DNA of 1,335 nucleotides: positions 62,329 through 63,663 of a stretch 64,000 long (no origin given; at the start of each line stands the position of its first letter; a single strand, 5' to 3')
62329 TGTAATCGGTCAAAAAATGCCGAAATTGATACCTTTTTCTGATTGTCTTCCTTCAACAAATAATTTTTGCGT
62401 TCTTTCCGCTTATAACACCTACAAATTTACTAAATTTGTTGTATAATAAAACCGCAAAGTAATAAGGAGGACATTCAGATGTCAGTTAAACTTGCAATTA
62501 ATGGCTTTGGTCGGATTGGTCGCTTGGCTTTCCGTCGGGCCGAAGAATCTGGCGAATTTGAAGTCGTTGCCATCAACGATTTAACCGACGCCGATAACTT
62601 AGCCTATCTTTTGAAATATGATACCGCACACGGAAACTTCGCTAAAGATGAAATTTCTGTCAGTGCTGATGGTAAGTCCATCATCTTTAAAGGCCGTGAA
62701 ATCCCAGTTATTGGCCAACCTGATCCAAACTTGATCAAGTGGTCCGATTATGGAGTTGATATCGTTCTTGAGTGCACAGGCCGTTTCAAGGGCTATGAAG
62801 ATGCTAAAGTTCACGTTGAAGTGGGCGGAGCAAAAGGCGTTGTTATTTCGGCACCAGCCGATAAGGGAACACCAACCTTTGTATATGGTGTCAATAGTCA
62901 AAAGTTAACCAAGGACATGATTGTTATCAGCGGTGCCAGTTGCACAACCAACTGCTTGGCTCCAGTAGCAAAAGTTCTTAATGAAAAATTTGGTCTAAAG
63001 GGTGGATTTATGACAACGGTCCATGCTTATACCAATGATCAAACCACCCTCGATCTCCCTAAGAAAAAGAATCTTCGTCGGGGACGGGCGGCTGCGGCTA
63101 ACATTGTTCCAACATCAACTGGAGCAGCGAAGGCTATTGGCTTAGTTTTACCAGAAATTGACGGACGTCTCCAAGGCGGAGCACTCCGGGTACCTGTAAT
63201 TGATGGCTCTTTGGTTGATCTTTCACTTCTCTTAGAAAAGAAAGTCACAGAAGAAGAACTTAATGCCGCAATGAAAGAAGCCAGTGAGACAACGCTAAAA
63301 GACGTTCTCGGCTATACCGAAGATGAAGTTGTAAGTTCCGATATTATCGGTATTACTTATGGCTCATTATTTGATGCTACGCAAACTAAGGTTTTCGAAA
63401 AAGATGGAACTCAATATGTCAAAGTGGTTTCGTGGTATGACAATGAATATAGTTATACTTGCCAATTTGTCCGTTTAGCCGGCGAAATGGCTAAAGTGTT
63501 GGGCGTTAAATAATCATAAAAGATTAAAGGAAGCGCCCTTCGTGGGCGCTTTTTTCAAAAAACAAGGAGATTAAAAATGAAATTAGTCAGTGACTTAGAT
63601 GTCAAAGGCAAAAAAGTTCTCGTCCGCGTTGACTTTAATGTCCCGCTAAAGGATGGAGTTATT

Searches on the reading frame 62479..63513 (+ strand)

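Call 30: search_protein_families(library=pfam, proteins=[window:62479-63513:+], max_evalue=0.0001)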
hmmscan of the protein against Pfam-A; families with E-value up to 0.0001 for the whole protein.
window:62479-63513:+ (344 aa): 2 families
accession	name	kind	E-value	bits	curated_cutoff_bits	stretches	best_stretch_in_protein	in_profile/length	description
PF02800.25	Gp_dh_C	-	6.9e-63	211.4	24.4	1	160-320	1-158/158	Glyceraldehyde 3-phosphate dehydrogenase, C-terminal domain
PF00044.30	Gp_dh_N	-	1.5e-34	118.7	31.7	1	3-104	1-99/101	Glyceraldehyde 3-phosphate dehydrogenase, NAD binding domain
